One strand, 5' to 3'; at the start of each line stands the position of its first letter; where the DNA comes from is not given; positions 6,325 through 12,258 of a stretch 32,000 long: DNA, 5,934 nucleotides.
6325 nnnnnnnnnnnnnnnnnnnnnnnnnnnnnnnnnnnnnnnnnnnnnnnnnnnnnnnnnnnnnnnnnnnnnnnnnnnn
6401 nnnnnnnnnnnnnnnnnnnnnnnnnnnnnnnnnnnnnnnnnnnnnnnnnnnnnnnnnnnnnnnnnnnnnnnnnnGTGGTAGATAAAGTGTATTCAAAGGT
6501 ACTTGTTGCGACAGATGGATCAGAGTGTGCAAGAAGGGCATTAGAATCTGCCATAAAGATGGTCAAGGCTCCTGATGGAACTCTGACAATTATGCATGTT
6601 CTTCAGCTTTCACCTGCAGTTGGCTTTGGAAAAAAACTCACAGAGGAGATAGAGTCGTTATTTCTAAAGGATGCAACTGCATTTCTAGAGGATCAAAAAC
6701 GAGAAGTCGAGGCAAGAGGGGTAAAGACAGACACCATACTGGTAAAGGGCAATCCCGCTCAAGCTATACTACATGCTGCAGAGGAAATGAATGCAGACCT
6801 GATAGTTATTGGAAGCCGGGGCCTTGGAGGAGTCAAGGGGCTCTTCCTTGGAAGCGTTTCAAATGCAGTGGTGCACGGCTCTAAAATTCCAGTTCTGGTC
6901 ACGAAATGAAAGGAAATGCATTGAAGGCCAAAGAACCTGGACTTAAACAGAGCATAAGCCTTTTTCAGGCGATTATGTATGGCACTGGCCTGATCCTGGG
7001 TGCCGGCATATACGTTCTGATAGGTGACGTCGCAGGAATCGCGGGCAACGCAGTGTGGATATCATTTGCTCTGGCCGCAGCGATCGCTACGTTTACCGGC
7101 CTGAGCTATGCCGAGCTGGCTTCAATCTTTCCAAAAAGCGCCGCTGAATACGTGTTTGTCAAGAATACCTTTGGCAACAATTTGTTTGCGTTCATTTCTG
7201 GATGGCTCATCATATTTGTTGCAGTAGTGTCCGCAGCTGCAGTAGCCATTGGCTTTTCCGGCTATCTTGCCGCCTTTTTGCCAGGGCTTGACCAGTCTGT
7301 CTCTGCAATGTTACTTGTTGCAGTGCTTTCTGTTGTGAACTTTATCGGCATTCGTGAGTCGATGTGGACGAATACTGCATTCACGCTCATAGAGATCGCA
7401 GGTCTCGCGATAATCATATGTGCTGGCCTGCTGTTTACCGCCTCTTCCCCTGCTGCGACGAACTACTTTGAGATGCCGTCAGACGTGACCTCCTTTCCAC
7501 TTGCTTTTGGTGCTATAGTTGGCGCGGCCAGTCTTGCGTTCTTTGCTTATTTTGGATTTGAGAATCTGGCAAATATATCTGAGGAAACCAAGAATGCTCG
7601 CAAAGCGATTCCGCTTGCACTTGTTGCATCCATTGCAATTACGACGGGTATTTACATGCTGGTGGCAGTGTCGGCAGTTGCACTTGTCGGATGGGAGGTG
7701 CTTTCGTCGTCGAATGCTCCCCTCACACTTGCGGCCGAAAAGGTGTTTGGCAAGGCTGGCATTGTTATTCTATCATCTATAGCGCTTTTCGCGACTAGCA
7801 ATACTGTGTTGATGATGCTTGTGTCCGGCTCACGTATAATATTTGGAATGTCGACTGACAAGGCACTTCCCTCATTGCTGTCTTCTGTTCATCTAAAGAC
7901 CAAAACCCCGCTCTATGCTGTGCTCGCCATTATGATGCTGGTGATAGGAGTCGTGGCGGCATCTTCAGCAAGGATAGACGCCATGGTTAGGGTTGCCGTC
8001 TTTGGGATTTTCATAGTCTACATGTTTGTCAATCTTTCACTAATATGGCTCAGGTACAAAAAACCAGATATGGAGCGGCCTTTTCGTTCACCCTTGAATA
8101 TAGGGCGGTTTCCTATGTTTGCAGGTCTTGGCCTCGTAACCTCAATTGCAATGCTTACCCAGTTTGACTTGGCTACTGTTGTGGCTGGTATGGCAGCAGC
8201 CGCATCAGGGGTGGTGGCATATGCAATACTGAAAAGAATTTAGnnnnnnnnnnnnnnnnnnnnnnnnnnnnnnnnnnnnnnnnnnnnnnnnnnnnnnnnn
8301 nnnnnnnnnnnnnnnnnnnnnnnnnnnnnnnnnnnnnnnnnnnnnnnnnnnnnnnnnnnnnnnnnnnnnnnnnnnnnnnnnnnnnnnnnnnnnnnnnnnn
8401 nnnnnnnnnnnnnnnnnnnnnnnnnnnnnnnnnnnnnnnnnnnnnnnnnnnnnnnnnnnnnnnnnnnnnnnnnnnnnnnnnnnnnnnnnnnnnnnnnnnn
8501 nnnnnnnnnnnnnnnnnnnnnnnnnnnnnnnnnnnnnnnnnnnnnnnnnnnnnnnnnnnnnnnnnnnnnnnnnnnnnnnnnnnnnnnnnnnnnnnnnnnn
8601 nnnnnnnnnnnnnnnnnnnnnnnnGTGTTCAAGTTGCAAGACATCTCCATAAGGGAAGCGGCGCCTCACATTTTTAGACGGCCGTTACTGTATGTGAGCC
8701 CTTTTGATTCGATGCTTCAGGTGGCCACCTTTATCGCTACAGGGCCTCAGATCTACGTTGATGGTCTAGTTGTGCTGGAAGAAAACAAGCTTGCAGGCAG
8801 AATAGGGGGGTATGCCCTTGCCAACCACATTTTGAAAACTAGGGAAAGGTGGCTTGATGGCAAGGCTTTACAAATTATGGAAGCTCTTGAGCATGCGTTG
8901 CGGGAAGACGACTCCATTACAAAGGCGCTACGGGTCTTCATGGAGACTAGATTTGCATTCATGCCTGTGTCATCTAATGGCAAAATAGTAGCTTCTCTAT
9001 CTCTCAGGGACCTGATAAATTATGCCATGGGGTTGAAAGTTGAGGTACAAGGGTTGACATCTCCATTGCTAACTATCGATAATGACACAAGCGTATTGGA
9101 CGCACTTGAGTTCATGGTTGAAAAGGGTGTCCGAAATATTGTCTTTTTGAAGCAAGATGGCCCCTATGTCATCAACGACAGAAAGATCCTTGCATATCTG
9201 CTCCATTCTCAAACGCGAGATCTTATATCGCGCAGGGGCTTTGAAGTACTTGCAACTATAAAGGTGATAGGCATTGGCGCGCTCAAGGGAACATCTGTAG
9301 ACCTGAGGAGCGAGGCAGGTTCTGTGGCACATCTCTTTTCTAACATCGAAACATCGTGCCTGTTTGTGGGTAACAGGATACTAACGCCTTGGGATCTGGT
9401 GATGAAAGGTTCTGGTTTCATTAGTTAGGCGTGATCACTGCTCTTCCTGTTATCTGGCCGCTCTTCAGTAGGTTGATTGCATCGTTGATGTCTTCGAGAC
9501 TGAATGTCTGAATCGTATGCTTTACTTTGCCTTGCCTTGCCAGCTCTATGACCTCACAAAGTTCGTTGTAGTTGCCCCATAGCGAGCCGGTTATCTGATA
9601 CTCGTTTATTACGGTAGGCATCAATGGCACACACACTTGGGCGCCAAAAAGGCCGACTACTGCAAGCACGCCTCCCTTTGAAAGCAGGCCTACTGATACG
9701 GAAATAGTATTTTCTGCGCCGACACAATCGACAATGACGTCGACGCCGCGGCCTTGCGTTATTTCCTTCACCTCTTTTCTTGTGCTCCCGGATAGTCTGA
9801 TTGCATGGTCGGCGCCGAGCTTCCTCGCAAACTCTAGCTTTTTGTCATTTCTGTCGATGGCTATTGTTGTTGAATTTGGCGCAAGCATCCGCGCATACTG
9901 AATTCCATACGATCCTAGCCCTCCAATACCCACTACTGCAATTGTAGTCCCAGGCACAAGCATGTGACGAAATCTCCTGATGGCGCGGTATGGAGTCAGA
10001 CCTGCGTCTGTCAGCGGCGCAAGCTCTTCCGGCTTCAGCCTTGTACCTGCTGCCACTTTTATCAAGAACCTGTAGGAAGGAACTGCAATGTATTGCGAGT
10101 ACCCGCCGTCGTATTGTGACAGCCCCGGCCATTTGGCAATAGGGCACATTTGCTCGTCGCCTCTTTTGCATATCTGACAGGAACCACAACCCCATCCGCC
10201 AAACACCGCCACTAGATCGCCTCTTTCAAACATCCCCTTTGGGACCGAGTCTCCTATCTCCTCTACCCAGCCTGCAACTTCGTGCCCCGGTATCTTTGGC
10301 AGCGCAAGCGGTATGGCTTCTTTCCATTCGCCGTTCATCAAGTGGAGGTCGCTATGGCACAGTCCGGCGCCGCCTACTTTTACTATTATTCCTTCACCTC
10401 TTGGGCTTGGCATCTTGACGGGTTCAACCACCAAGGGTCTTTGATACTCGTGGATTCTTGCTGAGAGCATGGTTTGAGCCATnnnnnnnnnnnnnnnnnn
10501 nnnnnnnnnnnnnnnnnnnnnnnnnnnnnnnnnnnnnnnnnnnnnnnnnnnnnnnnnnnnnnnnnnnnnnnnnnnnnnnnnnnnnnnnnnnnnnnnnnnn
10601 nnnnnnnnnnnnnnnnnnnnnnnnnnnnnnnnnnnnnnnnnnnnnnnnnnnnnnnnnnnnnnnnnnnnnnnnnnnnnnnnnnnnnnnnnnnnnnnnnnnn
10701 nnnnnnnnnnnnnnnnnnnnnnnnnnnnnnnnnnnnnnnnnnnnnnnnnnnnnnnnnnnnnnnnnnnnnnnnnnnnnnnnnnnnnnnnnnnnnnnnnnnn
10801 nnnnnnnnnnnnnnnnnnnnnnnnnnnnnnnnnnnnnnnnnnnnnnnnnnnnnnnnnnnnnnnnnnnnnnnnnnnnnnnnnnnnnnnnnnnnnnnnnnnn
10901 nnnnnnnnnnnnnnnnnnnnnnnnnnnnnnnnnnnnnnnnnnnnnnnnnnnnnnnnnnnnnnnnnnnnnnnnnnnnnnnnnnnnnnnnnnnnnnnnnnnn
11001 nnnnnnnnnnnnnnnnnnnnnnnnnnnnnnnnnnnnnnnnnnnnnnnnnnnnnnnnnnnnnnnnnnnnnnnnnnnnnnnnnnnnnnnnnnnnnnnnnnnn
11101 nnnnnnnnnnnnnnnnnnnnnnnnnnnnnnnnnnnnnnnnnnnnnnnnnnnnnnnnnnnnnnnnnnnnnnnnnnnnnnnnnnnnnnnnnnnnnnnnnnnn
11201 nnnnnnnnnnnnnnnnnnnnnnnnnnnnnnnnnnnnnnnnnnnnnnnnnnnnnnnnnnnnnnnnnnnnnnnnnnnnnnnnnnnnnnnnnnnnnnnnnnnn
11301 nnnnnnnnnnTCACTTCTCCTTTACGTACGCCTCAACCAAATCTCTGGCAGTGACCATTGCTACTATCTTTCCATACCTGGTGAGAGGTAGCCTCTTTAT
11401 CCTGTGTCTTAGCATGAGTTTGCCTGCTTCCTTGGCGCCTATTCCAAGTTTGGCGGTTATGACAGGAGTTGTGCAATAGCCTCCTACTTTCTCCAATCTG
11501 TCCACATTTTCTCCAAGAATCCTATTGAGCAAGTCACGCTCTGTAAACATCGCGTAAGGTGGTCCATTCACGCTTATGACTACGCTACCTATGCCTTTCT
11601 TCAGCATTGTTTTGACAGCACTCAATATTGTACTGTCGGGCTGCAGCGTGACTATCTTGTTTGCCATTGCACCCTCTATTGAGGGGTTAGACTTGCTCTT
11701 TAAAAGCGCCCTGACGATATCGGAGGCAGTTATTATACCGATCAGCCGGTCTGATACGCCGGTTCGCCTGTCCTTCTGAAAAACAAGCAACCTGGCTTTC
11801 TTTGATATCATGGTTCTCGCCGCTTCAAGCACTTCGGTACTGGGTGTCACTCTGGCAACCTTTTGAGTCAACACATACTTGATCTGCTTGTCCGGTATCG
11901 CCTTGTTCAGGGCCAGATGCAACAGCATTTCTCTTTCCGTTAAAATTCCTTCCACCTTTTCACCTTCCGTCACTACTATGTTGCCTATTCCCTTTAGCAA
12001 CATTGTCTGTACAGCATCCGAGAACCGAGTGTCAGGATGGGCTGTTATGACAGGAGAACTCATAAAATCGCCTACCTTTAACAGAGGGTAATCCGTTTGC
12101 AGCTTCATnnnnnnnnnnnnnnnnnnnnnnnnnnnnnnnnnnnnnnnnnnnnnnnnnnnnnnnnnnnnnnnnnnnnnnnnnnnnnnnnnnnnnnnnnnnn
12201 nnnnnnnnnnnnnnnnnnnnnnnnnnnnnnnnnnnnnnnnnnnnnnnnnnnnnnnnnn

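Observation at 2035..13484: Unusual density of USP and CBS paralogues, including three stop/start-overlapping CBS->USP cassettes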

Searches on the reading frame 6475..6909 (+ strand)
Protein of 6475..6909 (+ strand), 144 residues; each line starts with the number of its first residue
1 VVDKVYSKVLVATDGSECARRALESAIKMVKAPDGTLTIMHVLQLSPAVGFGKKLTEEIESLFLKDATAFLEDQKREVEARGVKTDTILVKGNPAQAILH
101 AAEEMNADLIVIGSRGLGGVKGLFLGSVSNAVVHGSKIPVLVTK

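Call 4: search_protein_families(library=pfam, proteins=[window:6475-6909:+], max_evalue=0.01)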
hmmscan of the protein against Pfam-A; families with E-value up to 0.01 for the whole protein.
window:6475-6909:+ (144 aa): 1 family
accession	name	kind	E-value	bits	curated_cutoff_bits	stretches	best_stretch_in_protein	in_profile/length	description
PF00582.32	Usp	-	2.5e-37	129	24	1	6-144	2-141/141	Universal stress protein family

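Call 7: find_encoding_contigs(protein=window:6475-6909:+, flank=10000, max_places=6)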
Protein window:6475-6909:+ (144 aa): 2 contigs read that carry it; 2 places shown.
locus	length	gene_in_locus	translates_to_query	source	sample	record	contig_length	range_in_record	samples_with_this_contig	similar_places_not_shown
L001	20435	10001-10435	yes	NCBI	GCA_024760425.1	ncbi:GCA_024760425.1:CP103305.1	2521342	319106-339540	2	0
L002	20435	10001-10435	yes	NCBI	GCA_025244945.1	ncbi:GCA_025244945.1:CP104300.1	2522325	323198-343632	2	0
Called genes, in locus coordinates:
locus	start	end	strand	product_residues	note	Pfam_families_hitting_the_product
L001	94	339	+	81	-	-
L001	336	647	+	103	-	-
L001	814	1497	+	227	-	PF01988:VIT1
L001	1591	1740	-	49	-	-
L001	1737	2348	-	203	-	-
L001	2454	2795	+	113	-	-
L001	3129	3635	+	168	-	PF00011:HSP20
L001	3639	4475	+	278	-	-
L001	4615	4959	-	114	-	PF00543:P-II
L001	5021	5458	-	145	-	-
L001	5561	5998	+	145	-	PF00571:CBS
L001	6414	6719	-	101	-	-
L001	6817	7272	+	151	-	PF00582:Usp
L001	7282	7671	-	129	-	-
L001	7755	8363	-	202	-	-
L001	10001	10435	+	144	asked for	PF00582:Usp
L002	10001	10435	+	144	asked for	PF00582:Usp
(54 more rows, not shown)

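Call 42: search_protein_families(library=ncbifam, proteins=[window:6475-6909:+], max_evalue=0.001)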
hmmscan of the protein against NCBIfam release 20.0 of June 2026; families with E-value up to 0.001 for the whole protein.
window:6475-6909:+ (144 aa): 4 families
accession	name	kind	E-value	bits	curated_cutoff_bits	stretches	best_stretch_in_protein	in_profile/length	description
NF008380.0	PRK11175.1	equivalog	2.3e-07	30.1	227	1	85-143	241-299/313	universal stress protein UspE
NF011581.0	PRK15005.1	equivalog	5.1e-07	30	166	1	69-143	70-143/144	universal stress protein UspF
NF012000.0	PRK15456.1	equivalog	5.2e-06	26.6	189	1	33-143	30-141/142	universal stress protein UspG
NF007512.0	PRK10116.1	equivalog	7.1e-05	22.9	167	1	6-117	3-113/142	universal stress protein UspC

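Call 44: search_solved_structures(query=window:6475-6909:+, max_evalue=0.000001)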
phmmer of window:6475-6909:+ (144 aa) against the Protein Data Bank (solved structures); distinct sequences matched with E-value up to 0.000001: 12.
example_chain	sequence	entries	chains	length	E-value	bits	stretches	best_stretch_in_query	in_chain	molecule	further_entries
3loq_A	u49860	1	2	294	3.8e-28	101.6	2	9-143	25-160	universal stress protein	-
1wjg_A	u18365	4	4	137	4.4e-19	72.3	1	6-143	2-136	probable ATP binding protein | Universal stress protein family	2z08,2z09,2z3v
1mjh_A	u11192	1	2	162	1.1e-12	51.7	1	5-144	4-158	PROTEIN (ATP-BINDING DOMAIN OF PROTEIN MJ0577)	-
4wny_A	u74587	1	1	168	8.8e-12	48.7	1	5-142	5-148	Universal stress protein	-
2jax_A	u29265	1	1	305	2.7e-11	47.1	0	9-143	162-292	HYPOTHETICAL PROTEIN TB31.7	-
3cis_A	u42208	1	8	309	2.8e-11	47.1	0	9-143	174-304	Uncharacterized protein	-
3hgm_A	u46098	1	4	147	4.7e-11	46.3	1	6-142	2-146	Universal Stress Protein TeaD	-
2pfs_A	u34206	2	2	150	1.1e-10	45.2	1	5-142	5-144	Universal stress protein | Universal stress protein (Usp)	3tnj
1tq8_A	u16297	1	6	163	7.5e-10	42.4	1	5-142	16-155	hypothetical protein Rv1636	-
5ahw_A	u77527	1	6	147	1.5e-09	41.4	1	5-142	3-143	UNIVERSAL STRESS PROTEIN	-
3ab7_A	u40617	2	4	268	2.3e-09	40.9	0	8-142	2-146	Putative uncharacterized protein TTHA0350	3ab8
2dum_A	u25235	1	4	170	3.1e-09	40.4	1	5-144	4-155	Hypothetical protein PH0823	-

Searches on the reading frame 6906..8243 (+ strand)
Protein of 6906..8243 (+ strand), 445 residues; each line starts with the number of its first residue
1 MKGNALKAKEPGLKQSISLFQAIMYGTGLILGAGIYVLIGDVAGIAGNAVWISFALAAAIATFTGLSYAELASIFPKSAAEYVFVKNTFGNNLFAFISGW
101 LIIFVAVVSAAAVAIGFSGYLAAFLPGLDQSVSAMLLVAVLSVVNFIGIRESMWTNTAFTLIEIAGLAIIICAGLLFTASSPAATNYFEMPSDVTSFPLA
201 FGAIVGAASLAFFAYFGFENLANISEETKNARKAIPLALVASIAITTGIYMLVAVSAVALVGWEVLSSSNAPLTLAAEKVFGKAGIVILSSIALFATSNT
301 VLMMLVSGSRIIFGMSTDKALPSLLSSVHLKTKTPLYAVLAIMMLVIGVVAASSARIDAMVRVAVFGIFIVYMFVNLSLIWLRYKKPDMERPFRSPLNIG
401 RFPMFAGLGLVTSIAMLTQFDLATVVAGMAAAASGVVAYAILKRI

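Call 4: search_protein_families(library=pfam, proteins=[window:6906-8243:+], max_evalue=0.01)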
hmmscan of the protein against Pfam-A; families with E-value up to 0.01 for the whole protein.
window:6906-8243:+ (445 aa): 2 families
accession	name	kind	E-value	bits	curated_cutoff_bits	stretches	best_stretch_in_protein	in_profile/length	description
PF13520.12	AA_permease_2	-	2.9e-54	185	27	1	17-402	1-394/427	Amino acid permease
PF00324.27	AA_permease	-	7.8e-35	120.9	24.6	1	22-430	2-432/470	Amino acid permease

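Call 42: search_protein_families(library=ncbifam, proteins=[window:6906-8243:+], max_evalue=0.001)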
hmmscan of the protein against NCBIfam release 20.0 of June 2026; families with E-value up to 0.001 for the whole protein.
window:6906-8243:+ (445 aa): 29 families (the best 25 are shown)
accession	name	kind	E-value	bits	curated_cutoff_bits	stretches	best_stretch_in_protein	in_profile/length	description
TIGR00909.1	2A0306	subfamily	6.2e-78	262.6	556.8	1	13-441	1-428/429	amino acid transporter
NF053761.1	BrChAATpBcaP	equivalog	7.9e-59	199.9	690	1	8-441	15-450/460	branched-chain amino acid transporter BcaP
TIGR00906.1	2A0303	subfamily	1.8e-48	165.4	681.7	1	10-386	26-430/602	cationic amino acid transport permease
TIGR00911.1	2A0308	subfamily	2e-42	145.3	701.8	1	12-412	43-446/505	L-type amino acid transporter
TIGR00908.1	2A0305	equivalog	1.2e-39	136.4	381.75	1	11-442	3-429/442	ethanolamine permease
NF008245.0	PRK11021.1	equivalog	1.4e-23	83.6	284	1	12-377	3-361/419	L-methionine/branched-chain amino acid transporter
TIGR03428.1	ureacarb_perm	hypoth_equivalog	1e-19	70.8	740.45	1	33-385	32-402/475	permease, urea carboxylase system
NF008466.1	PRK11357.1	equivalog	1.8e-18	66.7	800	1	16-443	9-436/446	fructoselysine/psicoselysine transporter FrlA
TIGR00907.1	2A0304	subfamily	6.7e-17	61.5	598.3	1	41-418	41-437/482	amino acid permease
TIGR00913.1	2A0310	subfamily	1.6e-15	56.8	578.7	1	24-384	11-392/480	amino acid permease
NF007929.0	PRK10644.1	equivalog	7e-13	48.1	574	1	16-427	9-419/445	arginine/agmatine antiporter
NF007602.0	PRK10249.1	equivalog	5.6e-12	45.3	851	1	8-382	14-383/458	phenylalanine transporter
NF008272.0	PRK11049.1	equivalog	3.2e-11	42.9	732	1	16-421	22-436/470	D-serine/D-alanine/glycine transporter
TIGR04298.1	his_histam_anti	equivalog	4.7e-11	42.6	750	1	29-382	14-374/429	histidine-histamine antiporter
TIGR01773.1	GABAperm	equivalog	6.3e-11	41.7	678.1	1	25-351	22-351/452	GABA permease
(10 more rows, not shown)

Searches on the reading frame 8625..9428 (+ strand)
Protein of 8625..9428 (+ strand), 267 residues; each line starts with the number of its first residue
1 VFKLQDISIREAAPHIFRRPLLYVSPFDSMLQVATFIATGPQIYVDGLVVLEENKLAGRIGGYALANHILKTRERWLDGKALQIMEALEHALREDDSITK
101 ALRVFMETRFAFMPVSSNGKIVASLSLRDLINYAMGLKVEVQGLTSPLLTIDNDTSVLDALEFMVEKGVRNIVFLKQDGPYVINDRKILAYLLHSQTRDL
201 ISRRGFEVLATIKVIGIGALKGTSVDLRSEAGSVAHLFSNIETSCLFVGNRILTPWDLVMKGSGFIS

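Call 4: search_protein_families(library=pfam, proteins=[window:8625-9428:+], max_evalue=0.01)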
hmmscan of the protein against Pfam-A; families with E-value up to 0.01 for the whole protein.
window:8625-9428:+ (267 aa): 1 family
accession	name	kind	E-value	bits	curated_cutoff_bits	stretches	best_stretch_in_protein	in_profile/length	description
PF00571.33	CBS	-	7.4e-16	58.7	24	2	92-134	12-55/57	CBS domain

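Call 42: search_protein_families(library=ncbifam, proteins=[window:8625-9428:+], max_evalue=0.001)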
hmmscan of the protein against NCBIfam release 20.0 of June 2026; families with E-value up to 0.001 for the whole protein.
window:8625-9428:+ (267 aa): 0 families

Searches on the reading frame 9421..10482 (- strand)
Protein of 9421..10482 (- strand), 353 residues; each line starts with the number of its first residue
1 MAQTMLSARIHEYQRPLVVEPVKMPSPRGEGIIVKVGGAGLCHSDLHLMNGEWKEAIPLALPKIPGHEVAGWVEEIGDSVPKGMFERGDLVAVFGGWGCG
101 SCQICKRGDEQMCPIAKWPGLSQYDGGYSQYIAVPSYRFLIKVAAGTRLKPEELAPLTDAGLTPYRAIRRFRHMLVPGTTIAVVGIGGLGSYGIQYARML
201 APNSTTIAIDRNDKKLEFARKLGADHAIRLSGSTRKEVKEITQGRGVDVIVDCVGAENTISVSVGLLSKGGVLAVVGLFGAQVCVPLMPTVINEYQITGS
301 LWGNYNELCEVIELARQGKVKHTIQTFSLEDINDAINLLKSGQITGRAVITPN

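Call 8: search_protein_families(library=pfam, proteins=[window:9421-10482:-], max_evalue=0.01)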
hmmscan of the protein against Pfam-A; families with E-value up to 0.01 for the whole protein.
window:9421-10482:- (353 aa): 5 families
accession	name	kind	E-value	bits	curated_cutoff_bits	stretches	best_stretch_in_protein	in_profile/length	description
PF00107.32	ADH_zinc_N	-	4.6e-29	101.4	31.8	1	188-315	1-127/129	Zinc-binding dehydrogenase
PF08240.17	ADH_N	-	6e-23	81.5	23.5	1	32-143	5-102/104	Alcohol dehydrogenase GroES-like domain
PF13602.12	ADH_zinc_N_2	-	5.1e-17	63.5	27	1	222-350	1-134/134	Zinc-binding dehydrogenase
PF16912.11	Glu_dehyd_C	-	7.3e-05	22.8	34.9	1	180-280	33-133/211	Glucose dehydrogenase C-terminus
PF13847.12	Methyltransf_31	-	0.0088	16.2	27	0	188-229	13-54/145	Methyltransferase domain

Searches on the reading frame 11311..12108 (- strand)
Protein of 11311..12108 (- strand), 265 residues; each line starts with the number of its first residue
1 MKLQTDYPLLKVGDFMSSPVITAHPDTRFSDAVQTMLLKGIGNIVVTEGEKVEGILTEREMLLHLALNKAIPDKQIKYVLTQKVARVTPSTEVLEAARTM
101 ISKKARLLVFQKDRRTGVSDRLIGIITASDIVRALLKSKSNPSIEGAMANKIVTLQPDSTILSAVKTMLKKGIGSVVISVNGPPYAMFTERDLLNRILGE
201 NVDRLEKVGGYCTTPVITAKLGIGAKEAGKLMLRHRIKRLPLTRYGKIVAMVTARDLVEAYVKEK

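Call 4: search_protein_families(library=pfam, proteins=[window:11311-12108:-], max_evalue=0.01)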
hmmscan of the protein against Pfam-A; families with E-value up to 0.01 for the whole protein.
window:11311-12108:- (265 aa): 1 family
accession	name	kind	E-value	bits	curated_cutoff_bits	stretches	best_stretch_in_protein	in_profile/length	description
PF00571.33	CBS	-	6.2e-40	135.7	24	4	12-65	1-55/57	CBS domain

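Call 42: search_protein_families(library=ncbifam, proteins=[window:11311-12108:-], max_evalue=0.001)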
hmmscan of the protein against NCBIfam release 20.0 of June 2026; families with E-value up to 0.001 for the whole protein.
window:11311-12108:- (265 aa): 12 families
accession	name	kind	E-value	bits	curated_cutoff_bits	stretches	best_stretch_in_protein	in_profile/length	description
NF041552.1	TF_PrdR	equivalog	5.5e-20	71.2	795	2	10-135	6-125/577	sigma-54 dependent transcriptional regulator PrdR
TIGR01302.1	IMP_dehydrog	equivalog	5.6e-16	58.4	481.5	2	145-260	83-199/450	IMP dehydrogenase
TIGR01137.1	cysta_beta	equivalog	1.9e-12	46.6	510.25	1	10-132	338-453/457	cystathionine beta-synthase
TIGR00393.1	kpsF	subfamily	7.6e-12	45.4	203.7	1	9-113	154-259/268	KpsF/GutQ family sugar-phosphate isomerase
NF053704.1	TransRegCcpNBacil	equivalog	2.8e-11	43.2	260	1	10-138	75-205/208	transcriptional regulator CcpN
NF011447.0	PRK14869.2-3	equivalog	8.2e-10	37.9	522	0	10-62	68-121/540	putative manganese-dependent inorganic diphosphatase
NF053603.1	HhpR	exception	1.9e-09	37.2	520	1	13-138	4-120/282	CBS domain-containing high hydrostatic pressure regulator HhpR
NF053863.1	DS11_antiphage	equivalog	5.8e-09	35.5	260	1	9-134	72-191/305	CBS domain-containing anti-phage protein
NF008141.0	PRK10892.1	equivalog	6.7e-09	35.4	505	1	9-134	203-325/328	arabinose-5-phosphate isomerase KdsD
NF041569.1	A-tRNAntase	equivalog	2.6e-07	29.3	1440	1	11-138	310-429/880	A-adding tRNA nucleotidyltransferase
NF011440.0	PRK14869.1-2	equivalog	0.00011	21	746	1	75-171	68-158/541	putative manganese-dependent inorganic diphosphatase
TIGR01303.1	IMP_DH_rel_1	equivalog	0.00097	18.1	562.75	0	152-246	98-187/475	GuaB1 family IMP dehydrogenase-related protein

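Call 45: search_solved_structures(query=window:11311-12108:-, max_evalue=1e-10)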
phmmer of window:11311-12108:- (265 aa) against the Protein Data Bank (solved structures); distinct sequences matched with E-value up to 1e-10: 6.
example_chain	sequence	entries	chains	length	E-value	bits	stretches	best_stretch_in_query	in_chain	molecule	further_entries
3kh5_A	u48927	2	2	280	1e-18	71.4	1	77-259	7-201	protein MJ1225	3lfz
9znf_5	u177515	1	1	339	1.5e-14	57.8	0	76-259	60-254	CBS domain-containing protein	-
3ddj_A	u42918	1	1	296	2.2e-14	57.2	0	142-260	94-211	CBS domain-containing protein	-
9zni_6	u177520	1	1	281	2.7e-12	50.4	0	11-205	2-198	CBS domain-containing protein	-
9znf_4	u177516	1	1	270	1.1e-11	48.4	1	44-262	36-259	CBS domain-containing protein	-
9l96_a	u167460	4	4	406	1.9e-11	47.6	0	12-193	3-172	CBS domain-containing protein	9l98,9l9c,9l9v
